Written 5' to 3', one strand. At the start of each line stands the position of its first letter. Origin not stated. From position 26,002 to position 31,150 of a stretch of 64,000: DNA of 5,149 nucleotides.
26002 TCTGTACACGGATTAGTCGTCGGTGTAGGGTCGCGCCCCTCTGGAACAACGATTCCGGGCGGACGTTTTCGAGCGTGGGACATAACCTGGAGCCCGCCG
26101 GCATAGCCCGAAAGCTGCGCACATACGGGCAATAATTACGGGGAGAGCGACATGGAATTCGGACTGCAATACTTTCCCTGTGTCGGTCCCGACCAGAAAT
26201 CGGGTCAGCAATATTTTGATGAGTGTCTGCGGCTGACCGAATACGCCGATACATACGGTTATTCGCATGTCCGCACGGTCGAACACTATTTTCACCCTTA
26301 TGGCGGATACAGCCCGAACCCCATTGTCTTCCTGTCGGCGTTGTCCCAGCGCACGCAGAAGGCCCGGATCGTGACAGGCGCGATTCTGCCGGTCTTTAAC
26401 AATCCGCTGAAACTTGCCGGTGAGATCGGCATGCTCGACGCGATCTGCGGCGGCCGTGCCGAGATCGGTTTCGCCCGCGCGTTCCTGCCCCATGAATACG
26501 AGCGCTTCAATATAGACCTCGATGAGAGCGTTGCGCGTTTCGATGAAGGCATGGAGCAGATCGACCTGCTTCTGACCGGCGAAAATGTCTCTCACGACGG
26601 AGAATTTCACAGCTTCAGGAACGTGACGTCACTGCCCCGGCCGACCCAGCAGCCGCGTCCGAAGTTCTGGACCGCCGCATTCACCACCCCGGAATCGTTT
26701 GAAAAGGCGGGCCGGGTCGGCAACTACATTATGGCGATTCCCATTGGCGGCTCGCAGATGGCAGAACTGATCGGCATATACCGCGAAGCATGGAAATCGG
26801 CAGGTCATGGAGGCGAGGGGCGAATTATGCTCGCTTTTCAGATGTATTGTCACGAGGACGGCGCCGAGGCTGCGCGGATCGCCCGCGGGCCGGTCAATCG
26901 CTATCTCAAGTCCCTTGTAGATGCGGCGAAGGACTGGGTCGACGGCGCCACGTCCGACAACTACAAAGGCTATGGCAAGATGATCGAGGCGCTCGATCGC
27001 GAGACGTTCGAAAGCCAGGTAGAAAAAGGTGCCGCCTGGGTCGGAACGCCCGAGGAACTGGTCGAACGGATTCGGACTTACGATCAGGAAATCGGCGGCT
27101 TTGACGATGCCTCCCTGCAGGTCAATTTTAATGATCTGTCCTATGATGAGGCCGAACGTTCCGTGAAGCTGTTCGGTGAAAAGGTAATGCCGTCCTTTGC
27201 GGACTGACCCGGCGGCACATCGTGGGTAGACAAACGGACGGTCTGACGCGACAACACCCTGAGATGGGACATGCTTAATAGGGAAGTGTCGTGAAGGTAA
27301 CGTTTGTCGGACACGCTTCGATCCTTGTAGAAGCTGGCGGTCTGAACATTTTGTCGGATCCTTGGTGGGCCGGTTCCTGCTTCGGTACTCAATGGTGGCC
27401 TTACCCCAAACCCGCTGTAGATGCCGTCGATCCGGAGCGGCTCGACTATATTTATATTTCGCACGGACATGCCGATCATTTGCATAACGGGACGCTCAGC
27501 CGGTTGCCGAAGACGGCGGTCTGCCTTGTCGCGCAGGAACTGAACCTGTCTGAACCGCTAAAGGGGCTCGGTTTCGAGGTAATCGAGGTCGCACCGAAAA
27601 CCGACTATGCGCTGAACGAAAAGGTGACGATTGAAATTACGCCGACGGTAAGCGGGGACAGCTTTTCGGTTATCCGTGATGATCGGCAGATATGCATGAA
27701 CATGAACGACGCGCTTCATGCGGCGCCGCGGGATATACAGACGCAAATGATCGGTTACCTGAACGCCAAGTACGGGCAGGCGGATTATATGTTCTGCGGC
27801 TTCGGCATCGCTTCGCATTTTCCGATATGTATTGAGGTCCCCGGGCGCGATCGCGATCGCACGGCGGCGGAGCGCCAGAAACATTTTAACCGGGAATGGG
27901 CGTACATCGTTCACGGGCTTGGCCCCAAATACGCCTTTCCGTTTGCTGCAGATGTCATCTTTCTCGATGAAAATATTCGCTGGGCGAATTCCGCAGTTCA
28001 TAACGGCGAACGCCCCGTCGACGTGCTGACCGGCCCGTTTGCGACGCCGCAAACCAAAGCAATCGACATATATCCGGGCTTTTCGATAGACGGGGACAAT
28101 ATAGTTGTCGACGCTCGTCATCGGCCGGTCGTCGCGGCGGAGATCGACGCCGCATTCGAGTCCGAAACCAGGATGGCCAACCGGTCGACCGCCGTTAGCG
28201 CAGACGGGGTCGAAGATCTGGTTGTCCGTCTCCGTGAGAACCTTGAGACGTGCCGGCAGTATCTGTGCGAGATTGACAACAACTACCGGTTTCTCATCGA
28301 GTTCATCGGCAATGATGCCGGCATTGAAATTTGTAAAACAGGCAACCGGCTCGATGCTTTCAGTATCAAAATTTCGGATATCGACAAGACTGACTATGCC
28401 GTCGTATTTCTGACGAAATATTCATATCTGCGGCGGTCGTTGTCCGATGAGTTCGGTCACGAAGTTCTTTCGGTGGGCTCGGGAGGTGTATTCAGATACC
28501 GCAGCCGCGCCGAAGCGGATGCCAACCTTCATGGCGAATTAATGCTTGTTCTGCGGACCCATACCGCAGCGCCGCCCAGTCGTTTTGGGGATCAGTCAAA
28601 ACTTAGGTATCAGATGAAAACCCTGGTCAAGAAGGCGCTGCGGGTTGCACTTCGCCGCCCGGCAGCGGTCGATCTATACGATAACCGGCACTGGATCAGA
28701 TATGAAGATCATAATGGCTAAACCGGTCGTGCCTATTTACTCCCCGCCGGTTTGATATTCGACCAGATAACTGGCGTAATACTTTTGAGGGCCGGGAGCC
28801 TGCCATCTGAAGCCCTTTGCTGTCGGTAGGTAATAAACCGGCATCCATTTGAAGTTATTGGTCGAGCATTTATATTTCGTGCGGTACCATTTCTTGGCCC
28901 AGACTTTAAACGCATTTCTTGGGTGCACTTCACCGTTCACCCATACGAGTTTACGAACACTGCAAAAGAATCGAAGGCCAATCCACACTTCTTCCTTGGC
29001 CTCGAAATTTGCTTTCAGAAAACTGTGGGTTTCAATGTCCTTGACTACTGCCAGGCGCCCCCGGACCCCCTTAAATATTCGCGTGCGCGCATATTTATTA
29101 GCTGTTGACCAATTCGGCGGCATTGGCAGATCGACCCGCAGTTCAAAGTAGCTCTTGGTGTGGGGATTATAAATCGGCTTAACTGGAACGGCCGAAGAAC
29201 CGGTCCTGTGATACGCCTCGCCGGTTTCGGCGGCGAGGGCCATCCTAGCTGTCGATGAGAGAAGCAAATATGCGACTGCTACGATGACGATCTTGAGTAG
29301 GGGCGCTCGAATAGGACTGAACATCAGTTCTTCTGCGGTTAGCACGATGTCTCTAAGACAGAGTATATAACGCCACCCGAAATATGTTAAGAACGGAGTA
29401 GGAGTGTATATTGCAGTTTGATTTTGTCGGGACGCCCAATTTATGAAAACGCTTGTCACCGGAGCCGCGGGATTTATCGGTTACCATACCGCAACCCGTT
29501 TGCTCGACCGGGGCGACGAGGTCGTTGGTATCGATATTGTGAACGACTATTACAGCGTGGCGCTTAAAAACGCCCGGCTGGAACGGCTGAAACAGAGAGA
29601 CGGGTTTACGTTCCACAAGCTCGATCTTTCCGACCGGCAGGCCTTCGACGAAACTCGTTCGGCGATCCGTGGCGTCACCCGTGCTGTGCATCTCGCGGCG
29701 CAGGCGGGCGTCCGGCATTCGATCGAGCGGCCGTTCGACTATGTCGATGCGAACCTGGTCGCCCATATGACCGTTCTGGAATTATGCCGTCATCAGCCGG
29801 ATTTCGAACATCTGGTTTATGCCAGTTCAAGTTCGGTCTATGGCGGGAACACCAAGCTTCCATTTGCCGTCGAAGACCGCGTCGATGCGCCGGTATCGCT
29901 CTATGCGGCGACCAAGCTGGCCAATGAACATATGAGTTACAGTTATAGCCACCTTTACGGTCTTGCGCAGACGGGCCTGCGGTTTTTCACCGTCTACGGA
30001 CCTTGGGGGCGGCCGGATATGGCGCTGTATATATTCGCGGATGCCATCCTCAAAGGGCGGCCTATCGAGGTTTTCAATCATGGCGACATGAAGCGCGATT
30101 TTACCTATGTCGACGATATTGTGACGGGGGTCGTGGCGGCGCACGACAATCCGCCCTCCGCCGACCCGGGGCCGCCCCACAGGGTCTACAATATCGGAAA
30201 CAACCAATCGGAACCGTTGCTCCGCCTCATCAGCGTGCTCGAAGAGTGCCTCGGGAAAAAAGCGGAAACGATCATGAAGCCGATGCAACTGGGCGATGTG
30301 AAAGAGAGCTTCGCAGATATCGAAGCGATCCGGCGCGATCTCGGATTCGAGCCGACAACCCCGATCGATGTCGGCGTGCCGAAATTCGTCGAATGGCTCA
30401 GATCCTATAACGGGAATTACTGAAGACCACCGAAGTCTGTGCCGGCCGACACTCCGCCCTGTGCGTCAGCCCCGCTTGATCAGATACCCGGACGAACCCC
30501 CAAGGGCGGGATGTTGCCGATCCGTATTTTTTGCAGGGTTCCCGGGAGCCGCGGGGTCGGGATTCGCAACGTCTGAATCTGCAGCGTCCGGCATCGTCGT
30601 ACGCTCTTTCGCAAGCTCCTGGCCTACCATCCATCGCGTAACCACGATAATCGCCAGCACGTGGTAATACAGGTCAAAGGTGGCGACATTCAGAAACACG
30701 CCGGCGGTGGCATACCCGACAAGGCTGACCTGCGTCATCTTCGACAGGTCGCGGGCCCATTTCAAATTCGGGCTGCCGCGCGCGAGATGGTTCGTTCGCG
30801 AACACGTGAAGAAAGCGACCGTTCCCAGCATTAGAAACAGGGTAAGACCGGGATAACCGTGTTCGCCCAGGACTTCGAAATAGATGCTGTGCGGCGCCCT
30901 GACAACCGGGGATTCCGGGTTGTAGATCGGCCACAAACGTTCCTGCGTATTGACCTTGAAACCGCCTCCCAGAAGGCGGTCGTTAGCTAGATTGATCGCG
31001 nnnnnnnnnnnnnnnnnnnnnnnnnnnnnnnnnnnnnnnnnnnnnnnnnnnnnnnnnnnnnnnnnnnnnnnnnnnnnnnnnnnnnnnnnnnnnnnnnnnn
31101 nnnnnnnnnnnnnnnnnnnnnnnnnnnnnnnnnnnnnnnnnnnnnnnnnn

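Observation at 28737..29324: AT-rich orphan gene for a secreted C-type-lectin-like protein at the boundary of the EPS locus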

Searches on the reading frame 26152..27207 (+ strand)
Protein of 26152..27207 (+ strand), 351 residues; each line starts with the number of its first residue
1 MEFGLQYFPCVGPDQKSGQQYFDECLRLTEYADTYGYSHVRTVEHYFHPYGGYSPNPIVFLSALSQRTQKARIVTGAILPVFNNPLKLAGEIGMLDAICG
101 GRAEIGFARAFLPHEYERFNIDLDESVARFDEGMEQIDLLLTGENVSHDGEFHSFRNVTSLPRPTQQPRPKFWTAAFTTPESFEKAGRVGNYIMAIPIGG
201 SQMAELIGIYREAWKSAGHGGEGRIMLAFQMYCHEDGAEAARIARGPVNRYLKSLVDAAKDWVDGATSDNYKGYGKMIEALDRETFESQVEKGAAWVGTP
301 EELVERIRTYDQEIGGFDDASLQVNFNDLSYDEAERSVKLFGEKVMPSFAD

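Call 19: search_protein_families(library=ncbifam, proteins=[window:26152-27207:+], max_evalue=0.00001)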
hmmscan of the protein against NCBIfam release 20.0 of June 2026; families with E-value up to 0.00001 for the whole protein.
window:26152-27207:+ (351 aa): 21 families
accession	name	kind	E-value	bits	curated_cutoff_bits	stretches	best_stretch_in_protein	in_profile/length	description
TIGR04020.1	seco_metab_LLM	subfamily_domain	2.2e-43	148.7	244.45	1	3-310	1-309/341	MupA/Atu3671 family FMN-dependent luciferase-like monooxygenase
TIGR03858.1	LLM_2I7G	subfamily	5.7e-29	101.1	462.25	1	16-348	19-335/337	Atu2307/SP_0267 family LLM class monooxygenase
TIGR03619.1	F420_Rv2161c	subfamily_domain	7.2e-26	91.3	166.9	1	30-229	5-217/247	TIGR03619 family F420-dependent LLM class oxidoreductase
TIGR04036.1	LLM_CE1758_fam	subfamily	7e-24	84.3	479.1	1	17-243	22-251/355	CE1758 family FMN-dependent luciferase-like monooxygenase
TIGR04027.1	LLM_KPN_01858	hypoth_equivalog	3.3e-23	82.2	412.9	1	23-348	20-324/326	putative FMN-dependent luciferase-like monooxygenase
TIGR03558.1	oxido_grp_1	subfamily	3e-20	72.7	166.95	1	17-328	14-311/325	MsnO8 family LLM class oxidoreductase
TIGR03560.1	F420_Rv1855c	subfamily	7.7e-20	71.7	231.4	1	17-175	7-173/227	TIGR03560 family F420-dependent LLM class oxidoreductase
TIGR04021.1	LLM_DMSO2_sfnG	equivalog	7.2e-19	68.4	382.95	1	22-348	27-344/350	dimethylsulfone monooxygenase SfnG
NF052254.1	luciferase_Alph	exception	3.8e-17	62.5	600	1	11-349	10-350/354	luciferase subunit alpha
TIGR03621.1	F420_MSMEG_2516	subfamily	1.2e-13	50.9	213.15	1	27-173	18-154/295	TIGR03621 family F420-dependent LLM class oxidoreductase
TIGR03571.1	lucif_BA3436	subfamily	3.4e-13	49.5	303.9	1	16-174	24-187/304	TIGR03571 family LLM class oxidoreductase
NF002619.0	PRK02271.1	equivalog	8.4e-13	48.3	276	1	23-158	14-141/329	5,10-methylenetetrahydromethanopterin reductase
NF052255.1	luciferase_Beta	exception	4e-10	39.3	500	1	1-176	1-176/325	luciferase subunit beta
TIGR03555.1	F420_mer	equivalog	7.1e-10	38.8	348.7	1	29-230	18-210/325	5,10-methylenetetrahydromethanopterin reductase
TIGR03857.1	F420_MSMEG_2249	hypoth_equivalog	1e-07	31.5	218.4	1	59-218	44-200/329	TIGR03857 family LLM class F420-dependent oxidoreductase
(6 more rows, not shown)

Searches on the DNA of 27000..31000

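Call 60: search_rna_families(source=window, start=27000, end=31000, threshold=evalue, max_evalue=0.1)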
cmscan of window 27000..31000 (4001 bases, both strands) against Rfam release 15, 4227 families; matches with E-value up to 0.1: 0.
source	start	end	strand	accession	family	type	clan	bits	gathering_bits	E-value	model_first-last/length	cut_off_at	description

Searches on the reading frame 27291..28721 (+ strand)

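Call 19: search_protein_families(library=ncbifam, proteins=[window:27291-28721:+], max_evalue=0.00001)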
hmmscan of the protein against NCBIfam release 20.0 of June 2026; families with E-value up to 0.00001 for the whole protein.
window:27291-28721:+ (476 aa): 1 family
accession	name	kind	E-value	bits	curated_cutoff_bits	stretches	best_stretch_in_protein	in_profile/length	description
NF001911.0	PRK00685.1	equivalog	3.4e-08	33.2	144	1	1-100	1-88/228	metal-dependent hydrolase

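Call 54: search_protein_families(library=pfam, proteins=[window:27291-28721:+], max_evalue=0.001)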
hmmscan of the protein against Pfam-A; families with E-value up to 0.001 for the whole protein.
window:27291-28721:+ (476 aa): 3 families
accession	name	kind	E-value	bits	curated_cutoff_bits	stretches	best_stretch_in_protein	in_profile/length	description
PF13483.12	Lactamase_B_3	-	1.3e-08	35.4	24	1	2-74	1-58/160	Beta-lactamase superfamily domain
PF12706.13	Lactamase_B_2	-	1.7e-06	28.2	27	1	19-156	2-128/200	Beta-lactamase superfamily domain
PF00753.33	Lactamase_B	-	0.00043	20.7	22.7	1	6-65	4-58/196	Metallo-beta-lactamase superfamily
